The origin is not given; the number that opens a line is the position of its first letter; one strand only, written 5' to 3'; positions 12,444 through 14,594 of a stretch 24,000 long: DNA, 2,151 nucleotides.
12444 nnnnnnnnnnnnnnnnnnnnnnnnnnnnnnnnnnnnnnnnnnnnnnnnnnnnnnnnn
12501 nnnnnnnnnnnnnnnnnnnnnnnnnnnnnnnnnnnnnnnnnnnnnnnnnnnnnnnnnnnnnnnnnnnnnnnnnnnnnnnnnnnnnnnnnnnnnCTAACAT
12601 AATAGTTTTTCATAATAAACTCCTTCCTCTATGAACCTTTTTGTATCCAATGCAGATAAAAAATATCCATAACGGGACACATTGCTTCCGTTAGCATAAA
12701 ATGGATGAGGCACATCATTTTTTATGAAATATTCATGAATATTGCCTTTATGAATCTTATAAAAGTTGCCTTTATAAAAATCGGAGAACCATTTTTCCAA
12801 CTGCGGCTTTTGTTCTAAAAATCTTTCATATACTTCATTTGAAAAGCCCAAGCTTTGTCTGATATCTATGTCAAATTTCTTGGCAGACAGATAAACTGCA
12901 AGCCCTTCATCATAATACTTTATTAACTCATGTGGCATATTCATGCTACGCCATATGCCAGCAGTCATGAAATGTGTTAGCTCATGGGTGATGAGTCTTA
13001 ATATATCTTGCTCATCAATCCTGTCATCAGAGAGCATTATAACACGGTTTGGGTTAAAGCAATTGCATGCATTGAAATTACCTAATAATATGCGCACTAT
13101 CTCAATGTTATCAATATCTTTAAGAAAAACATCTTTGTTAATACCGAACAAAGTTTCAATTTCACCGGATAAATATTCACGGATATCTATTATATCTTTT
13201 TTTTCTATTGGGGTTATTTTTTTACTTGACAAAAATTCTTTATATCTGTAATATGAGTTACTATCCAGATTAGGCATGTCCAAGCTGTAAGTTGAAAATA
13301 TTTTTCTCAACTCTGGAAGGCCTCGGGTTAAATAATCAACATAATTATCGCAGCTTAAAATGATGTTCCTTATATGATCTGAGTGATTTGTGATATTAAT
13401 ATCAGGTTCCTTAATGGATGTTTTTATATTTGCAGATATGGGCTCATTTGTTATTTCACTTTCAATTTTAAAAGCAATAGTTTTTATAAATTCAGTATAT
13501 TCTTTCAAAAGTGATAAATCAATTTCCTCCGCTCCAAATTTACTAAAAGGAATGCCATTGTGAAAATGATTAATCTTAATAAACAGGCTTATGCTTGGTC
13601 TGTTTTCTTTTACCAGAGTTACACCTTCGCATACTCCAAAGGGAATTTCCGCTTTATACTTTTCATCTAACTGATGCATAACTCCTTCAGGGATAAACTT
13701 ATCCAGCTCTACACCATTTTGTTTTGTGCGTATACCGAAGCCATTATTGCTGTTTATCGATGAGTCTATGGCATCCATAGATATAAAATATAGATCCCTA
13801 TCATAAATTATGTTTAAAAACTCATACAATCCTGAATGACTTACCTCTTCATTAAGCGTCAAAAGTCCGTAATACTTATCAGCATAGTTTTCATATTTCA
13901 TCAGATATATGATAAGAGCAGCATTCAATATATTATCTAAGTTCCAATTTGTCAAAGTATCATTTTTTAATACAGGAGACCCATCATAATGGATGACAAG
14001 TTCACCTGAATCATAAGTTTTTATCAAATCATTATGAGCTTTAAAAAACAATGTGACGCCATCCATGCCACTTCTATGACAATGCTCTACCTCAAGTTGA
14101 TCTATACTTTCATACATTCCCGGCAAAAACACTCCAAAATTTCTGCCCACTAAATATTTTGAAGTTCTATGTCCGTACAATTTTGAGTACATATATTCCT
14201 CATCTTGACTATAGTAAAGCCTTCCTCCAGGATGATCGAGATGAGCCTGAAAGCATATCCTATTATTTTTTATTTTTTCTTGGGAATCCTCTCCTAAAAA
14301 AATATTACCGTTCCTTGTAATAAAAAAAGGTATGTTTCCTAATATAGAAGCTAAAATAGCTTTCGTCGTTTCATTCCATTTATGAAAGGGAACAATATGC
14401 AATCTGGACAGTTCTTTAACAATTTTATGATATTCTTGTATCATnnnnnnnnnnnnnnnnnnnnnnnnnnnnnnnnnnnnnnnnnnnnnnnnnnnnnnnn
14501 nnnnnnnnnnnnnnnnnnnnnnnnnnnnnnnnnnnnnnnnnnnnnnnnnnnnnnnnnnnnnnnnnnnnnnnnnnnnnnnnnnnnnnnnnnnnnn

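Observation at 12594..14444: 616-aa protein appears to fuse an M42/M20-like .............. fold to an HExxH zincin domain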

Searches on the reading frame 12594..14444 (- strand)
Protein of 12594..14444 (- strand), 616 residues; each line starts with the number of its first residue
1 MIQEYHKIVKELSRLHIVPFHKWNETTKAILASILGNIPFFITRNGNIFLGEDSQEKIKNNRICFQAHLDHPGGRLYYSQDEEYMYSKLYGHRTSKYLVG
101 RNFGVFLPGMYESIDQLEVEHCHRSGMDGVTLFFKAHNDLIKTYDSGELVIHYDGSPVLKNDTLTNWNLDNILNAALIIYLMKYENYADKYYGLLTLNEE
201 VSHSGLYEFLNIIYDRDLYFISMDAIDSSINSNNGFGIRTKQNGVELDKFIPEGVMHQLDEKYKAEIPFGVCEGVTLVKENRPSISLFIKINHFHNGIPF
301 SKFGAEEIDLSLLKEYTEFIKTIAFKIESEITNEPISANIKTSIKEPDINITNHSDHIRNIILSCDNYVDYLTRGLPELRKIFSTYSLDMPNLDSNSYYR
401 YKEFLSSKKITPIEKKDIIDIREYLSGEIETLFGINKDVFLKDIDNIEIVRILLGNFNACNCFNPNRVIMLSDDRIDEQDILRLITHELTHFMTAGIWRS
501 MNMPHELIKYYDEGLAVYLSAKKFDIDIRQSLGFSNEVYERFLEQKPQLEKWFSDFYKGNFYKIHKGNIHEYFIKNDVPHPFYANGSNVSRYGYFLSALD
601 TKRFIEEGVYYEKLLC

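Call 3: search_protein_families(library=ncbifam, proteins=[window:12594-14444:-], max_evalue=0.01)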
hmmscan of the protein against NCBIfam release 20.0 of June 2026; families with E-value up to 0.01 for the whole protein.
window:12594-14444:- (616 aa): 0 families

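Call 4: search_protein_families(library=pfam, proteins=[window:12594-14444:-], max_evalue=1)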
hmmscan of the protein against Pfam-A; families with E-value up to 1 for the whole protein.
window:12594-14444:- (616 aa): 0 families

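Call 6: find_homologous_proteins(query=window:12594-14444:-, max_evalue=0.001)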
Query window:12594-14444:- (616 aa): 8 proteins with E <= 0.001 among 8000 candidates.
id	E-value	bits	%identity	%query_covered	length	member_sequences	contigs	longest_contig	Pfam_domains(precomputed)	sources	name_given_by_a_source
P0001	0.0e+0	1410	100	100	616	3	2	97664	-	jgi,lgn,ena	-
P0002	0.0e+0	1159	81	100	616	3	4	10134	-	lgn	-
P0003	6.2e-235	800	55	100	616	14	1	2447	-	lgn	-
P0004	2.9e-223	761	55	100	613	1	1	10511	-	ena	-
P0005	7.9e-206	704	52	100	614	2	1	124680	-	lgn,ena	-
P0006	4.9e-156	539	42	100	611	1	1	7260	-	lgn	-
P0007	1.1e-130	455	38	100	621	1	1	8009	-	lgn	-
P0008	9.1e-126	439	35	100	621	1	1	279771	-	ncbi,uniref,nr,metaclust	ncbi:cellulase M and related protein [Candidatus Vecturithrix granuli]|uniref:Cellulase M and relate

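Call 10: search_solved_structures(query=A1, max_evalue=10, show_alignments=3)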
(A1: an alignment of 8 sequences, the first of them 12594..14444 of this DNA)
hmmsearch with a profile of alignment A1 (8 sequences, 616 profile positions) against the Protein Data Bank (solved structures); distinct sequences matched with E-value up to 10: 8.
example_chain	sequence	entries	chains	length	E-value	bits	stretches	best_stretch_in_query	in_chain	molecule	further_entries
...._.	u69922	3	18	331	0.02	16.7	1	60-205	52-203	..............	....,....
5ne8_A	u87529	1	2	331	0.02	16.7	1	60-205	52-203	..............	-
3isx_A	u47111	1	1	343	0.02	16.7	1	60-205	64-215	Endoglucanase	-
1vhe_A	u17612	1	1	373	0.2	13.4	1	148-213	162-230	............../glucanase homolog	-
5l6z_A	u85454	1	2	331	0.26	13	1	151-205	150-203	leucyl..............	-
5ne7_A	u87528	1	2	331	0.41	12.3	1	158-205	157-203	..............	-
5ne9_A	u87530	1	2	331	0.41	12.3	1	158-205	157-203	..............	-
1q6a_A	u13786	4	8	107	0.53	12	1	375-436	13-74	Circadian clock protein KaiA homolog | circadian clock protein KaiA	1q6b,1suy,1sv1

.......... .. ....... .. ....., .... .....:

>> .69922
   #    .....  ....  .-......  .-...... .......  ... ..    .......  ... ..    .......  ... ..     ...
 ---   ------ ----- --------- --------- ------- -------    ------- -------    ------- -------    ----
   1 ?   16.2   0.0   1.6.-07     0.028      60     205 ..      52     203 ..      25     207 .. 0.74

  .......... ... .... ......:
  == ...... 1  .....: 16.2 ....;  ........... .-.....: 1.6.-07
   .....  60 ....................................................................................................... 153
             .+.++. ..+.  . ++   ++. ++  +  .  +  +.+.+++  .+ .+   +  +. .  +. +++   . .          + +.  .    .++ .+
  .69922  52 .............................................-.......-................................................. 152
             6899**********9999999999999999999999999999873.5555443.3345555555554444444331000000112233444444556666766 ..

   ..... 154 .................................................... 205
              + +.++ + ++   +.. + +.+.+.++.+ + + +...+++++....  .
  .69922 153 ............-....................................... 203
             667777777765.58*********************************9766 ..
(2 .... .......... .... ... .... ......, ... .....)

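Call 12: find_encoding_contigs(protein=P0008, flank=10000, max_places=3)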
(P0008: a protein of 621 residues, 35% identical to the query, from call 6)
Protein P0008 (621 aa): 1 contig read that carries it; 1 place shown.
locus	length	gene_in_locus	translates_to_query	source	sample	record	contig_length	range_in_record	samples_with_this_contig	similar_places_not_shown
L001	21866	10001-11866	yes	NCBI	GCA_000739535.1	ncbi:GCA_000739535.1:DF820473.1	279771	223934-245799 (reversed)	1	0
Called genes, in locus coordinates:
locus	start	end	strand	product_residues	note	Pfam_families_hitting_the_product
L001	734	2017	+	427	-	PF01547:SBP_bac_1, PF13416:SBP_bac_8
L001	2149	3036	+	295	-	PF00528:BPD_transp_1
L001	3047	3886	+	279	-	PF00528:BPD_transp_1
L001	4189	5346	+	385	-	PF12802:MarR_2 (weak), PF00480:ROK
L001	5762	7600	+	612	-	PF00672:HAMP, PF00512:HisKA (weak), PF02518:HATPase_c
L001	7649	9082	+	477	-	PF00072:Response_reg, PF13191:AAA_16 (faint), PF00158:Sigma54_activat, PF14532:Sigma54_activ_2, PF07728:AAA_5, PF25601:AAA_lid_14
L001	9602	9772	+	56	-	-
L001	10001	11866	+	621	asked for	-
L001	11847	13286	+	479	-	PF04055:Radical_SAM, PF13353:Fer4_12 (weak)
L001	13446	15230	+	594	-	PF03572:Peptidase_S41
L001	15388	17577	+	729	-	PF03412:Peptidase_C39, PF00664:ABC_membrane, PF02463:SMC_N (faint), PF00005:ABC_tran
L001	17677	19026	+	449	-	PF25917:BSH_RND (faint), PF26002:Beta-barrel_AprE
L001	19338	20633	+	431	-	PF01547:SBP_bac_1, PF13416:SBP_bac_8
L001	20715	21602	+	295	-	PF00528:BPD_transp_1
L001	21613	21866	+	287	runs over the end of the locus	PF00528:BPD_transp_1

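Call 14: find_encoding_contigs(protein=P0005, flank=8000, max_places=2)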
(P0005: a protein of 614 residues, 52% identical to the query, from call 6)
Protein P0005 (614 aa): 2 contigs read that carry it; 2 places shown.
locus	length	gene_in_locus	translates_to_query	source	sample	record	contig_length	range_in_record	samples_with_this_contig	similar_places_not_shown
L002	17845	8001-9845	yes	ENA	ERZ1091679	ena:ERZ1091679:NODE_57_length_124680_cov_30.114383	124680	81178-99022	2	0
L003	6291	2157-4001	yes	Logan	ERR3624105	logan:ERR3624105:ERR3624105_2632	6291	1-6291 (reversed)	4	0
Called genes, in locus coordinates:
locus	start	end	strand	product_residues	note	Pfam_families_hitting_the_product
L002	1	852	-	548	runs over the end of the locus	PF01257:2Fe-2S_thioredx (weak), PF01512:Complex1_51K, PF10531:SLBB (weak), PF10589:NADH_4Fe-4S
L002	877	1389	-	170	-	PF01257:2Fe-2S_thioredx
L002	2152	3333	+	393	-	PF00291:PALP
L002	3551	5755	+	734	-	PF00580:UvrD-helicase, PF01443:Viral_helicase1 (faint), PF13245:AAA_19, PF13604:AAA_30 (faint), PF13361:UvrD_C, PF13538:UvrD_C_2 (weak), PF21196:PcrA_UvrD_tudor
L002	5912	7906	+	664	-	PF22745:Nlig-Ia, PF01653:DNA_ligase_aden, PF03120:OB_DNA_ligase, PF03119:DNA_ligase_ZBD (weak), PF12826:HHH_2, PF14520:HHH_5, PF00633:HHH (weak), PF00533:BRCT, +2 more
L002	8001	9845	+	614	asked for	-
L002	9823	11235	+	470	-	PF04055:Radical_SAM, PF13353:Fer4_12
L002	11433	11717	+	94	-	PF02686:GatC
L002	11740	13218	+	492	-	PF01425:Amidase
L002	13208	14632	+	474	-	PF02934:GatB_N, PF02637:GatB_Yqey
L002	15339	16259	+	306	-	PF19300:BPD_transp_1_N, PF00528:BPD_transp_1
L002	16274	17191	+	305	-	PF12911:OppC_N, PF00528:BPD_transp_1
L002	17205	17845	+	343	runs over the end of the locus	PF00005:ABC_tran, PF13304:AAA_21, PF08352:oligo_HPY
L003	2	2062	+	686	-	?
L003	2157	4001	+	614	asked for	-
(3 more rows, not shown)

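Call 15: find_encoding_contigs(protein=P0007, flank=8000, max_places=2)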
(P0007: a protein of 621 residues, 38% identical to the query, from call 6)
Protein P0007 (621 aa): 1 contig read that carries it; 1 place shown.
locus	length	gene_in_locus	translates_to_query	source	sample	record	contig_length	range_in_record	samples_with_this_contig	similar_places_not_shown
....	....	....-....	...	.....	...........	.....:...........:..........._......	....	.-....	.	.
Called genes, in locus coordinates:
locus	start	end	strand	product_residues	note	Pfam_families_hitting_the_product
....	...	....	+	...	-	-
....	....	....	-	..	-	-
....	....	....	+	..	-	-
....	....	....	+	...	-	-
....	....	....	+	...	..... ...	-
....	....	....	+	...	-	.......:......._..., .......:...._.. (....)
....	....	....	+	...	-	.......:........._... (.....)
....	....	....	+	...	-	-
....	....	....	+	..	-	?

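Call 19: search_protein_representatives(alignment_id=A1)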
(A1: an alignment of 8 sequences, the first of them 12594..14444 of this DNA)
Query: 8 sequences, 616 profile positions. Proteins with E-value up to 0.001 (for the whole library): 78; up to 1e-10: 47; up to 1e-30: 35. The best 78 are listed.
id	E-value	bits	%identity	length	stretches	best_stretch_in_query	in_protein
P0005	8.9e-292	985.7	-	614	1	1-616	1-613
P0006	8.8e-270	913.0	-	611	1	1-616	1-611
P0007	2.1e-268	908.5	-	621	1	1-616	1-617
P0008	7.5e-262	886.8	-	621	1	1-616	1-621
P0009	4.6e-184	629.9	-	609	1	1-616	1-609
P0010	1.7e-183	628.0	-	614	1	1-616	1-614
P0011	1.3e-152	526.0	-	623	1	4-615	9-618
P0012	1.4e-128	446.7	-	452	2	12-344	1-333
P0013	6.6e-88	312.3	-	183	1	1-183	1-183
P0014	2.8e-71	257.4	-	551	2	279-615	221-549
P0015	4.2e-70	253.5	-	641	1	4-613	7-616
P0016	5.1e-70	253.2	-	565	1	3-561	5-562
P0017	1.6e-69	251.6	-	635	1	3-597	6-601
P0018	8.5e-68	245.9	-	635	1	3-612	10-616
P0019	3.3e-66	240.6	-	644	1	5-608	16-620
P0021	3.6e-61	224.0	-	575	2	289-615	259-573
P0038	2.3e-35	138.7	-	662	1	17-598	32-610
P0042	5.7e-27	111.0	-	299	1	343-610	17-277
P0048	2.0e-13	66.2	-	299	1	350-611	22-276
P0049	7.1e-13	64.5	-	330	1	34-325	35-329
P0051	5.2e-11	58.3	-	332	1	342-597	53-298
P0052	1.6e-10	56.7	-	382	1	28-346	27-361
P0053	2.7e-09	52.6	-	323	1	36-323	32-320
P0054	9.9e-09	50.8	-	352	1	36-321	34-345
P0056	1.1e-07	47.3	-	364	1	29-325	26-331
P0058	2.4e-07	46.2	-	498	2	293-599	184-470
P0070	1.2e-05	40.6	-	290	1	445-598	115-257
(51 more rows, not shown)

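Call 20: search_protein_families(library=pfam, proteins=[P0049, P0052, P0053, P0054, P0056, P0042, P0048, P0051, P0070, P0058], max_evalue=0.01)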
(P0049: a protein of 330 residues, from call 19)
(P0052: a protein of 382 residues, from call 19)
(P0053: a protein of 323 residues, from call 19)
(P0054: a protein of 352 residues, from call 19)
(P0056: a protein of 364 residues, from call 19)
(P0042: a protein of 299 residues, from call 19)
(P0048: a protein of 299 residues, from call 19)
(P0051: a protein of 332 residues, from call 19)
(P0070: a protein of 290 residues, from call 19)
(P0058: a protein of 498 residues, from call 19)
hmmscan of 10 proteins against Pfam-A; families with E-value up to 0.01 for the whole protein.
P0049 (330 aa): 2 families
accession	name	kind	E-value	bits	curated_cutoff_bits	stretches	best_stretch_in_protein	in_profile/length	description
PF05343.19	Peptidase_M42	-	2.6e-18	66.6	23.2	1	60-301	12-277/292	M42 glutamyl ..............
PF02127.20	Peptidase_M18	-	0.004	16.5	24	0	231-325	337-429/432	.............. I zinc metalloprotease (M18)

P0052 (382 aa): 1 family
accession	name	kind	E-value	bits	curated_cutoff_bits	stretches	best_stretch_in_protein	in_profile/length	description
PF05343.19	Peptidase_M42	-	3.3e-18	66.2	23.2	1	48-337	1-292/292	M42 glutamyl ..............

P0053 (323 aa): 1 family
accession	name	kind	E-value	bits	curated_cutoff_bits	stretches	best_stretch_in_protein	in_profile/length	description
PF05343.19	Peptidase_M42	-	1.3e-14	54.4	23.2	1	42-292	1-276/292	M42 glutamyl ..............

P0054 (352 aa): 2 families
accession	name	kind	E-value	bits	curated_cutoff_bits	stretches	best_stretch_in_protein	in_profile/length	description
PF05343.19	Peptidase_M42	-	4.9e-12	45.9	23.2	1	45-321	2-277/292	M42 glutamyl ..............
PF04389.22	Peptidase_M28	-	0.0015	18.7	21.3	0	190-321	46-170/193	Peptidase family M28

P0056 (364 aa): 3 families
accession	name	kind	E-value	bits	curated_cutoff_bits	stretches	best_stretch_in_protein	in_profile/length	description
PF05343.19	Peptidase_M42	-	2.4e-20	73.2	23.2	1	145-303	115-277/292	M42 glutamyl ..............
PF04389.22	Peptidase_M28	-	1.9e-07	31.4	21.3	1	162-220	30-92/193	Peptidase family M28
PF01546.33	Peptidase_M20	-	9.1e-06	26.2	24.6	1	162-289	33-169/206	Peptidase family M20/M25/M40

P0042 (299 aa): 0 families

P0048 (299 aa): 1 family
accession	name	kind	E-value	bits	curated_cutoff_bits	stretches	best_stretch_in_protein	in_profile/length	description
PF10026.15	DUF2268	-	0.0025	17.8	23.6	1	129-272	46-177/195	Predicted Zn-dependent protease (DUF2268)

P0051 (332 aa): 0 families

P0070 (290 aa): 0 families

P0058 (498 aa): 0 families

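Call 21: predict_structure(alignment_id=A1)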
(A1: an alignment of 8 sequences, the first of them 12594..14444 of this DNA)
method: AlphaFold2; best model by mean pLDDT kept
length: 616 residues; sequences in the alignment: 8
mean_pLDDT: 82.2   pTM: 0.58
mean pLDDT of the five models: 82.2, 81.6, 76.1, 73.4, 71.0
residues with pLDDT >= 90: 222; 70-90: 292; 50-70: 75; < 50: 27
segments of 3 or more residues with pLDDT < 50: 334-344, 560-571
pLDDT, mean of each block of 10 residues (from residue 1): 88 73 76 91 84 89 88 75 78 66 85 87 66 86 74 81 87 93 87 79 69 81 90 91 86 86 87 83 91 66 79 95 90 47 62 93 94 91 85 87 89 90 93 79 80 87 74 89 94 82 76 96 94 90 92 73 41 62 70 91 90 70
secondary structure, 60 per line:
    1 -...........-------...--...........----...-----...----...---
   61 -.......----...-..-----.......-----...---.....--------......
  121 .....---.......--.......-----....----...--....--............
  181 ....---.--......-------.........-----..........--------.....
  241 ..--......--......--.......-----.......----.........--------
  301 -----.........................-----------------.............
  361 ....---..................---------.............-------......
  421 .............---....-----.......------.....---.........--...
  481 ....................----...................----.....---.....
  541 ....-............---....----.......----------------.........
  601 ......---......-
elements in order: H2-12 H25-35 E40-42 E48-50 E62-68 E73-75 E84-90 E102-106 E115-125 E129-135 H138-144 E150-153 E158-160 E163-166 H169-184 E191-196 H204-212 E218-227 E236-242 H247-250 H253-258 E264-267 H273-279 E284-292 E306-309 H310-330 E348-353 H354-364 H368-385 H395-407 H415-433 H437-440 E446-452 E459-463 E467-472 H478-500 H505-523 H528-532 H536-544 H546-557 H561-564 H569-575 H592-606 H610-615

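Call 24: fold_search(model_id=the predicted structure, library=pdb)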
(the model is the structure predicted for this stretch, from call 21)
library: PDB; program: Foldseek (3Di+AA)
matches with E <= 10: 873; with E <= 0.001: 83
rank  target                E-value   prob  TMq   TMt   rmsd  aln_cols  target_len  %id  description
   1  2wyr_A                3.3e-12  1.00  0.37  0.65   6.5       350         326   16  3-D structure of PhTET1-12s, dodecamer in the asymmetric unit (released 2010-12-01)
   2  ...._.                1.1e-11  1.00  0.38  0.65   6.1       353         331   18  Crystal structure of the M42 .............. TmPep1050 from Thermotoga maritima (released 2015-04-08)
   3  2wyr_F                1.2e-11  1.00  0.39  0.68   5.4       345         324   17  3-D structure of PhTET1-12s, dodecamer in the asymmetric unit (released 2010-12-01)
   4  2cf4                  1.5e-11  1.00  0.39  0.66   6.2       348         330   16  Pyrococcus horikoshii TET1 peptidase can assemble into a tetrahedron or a large octahedral shell (released 2006-09-14)
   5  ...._B                1.7e-11  1.00  0.38  0.66   5.9       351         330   18  Crystal structure of the M42 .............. TmPep1050 from Thermotoga maritima (released 2015-04-08)
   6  2wyr_B                2.3e-11  1.00  0.38  0.67   5.5       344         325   16  3-D structure of PhTET1-12s, dodecamer in the asymmetric unit (released 2010-12-01)
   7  1y0r                  2.4e-11  1.00  0.37  0.62   5.7       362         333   15  Crystal structure of the tetrahedral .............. from P. horikoshii (released 2005-03-01)
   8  1xfo_A                2.5e-11  1.00  0.39  0.64   5.5       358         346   15  Crystal Structure of an archaeal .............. (released 2004-10-05)
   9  1vho                  2.7e-11  1.00  0.35  0.61   6.6       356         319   15  Crystal structure of a putative peptidase/endoglucanase (released 2003-12-30)
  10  1y0y_A                3.1e-11  1.00  0.39  0.66   5.4       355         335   17  Crystal structure of tetrahedral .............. from P. horikoshii in complex with amastatin (released 2005-03-01)
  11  1xfo_B                3.3e-11  1.00  0.39  0.66   5.4       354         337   16  Crystal Structure of an archaeal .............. (released 2004-10-05)
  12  1ylo_A                4.1e-11  1.00  0.40  0.66   5.4       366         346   13  Crystal Structure of Protein of Unknown Function (Possible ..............) S2589 from Shigella flexneri 2a str. 2457T (released 2005-03-08)
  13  5ds0_F                7.2e-11  1.00  0.40  0.65   5.6       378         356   14  Crystal structure of TET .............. from marine sediment archaeon Thaumarchaeota archaeon SCGC AB-539-E09 (released 2015-10-14)
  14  2gre_C                7.2e-11  1.00  0.34  0.62   6.2       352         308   10  Crystal structure of Deblocking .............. from Bacillus cereus (released 2006-05-23)
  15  3isx                  7.6e-11  1.00  0.37  0.63   6.2       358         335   17  Crystal structure of Endoglucanase (TM1050) from THERMOTOGA MARITIMA at 1.40 A resolution (released 2009-09-08)
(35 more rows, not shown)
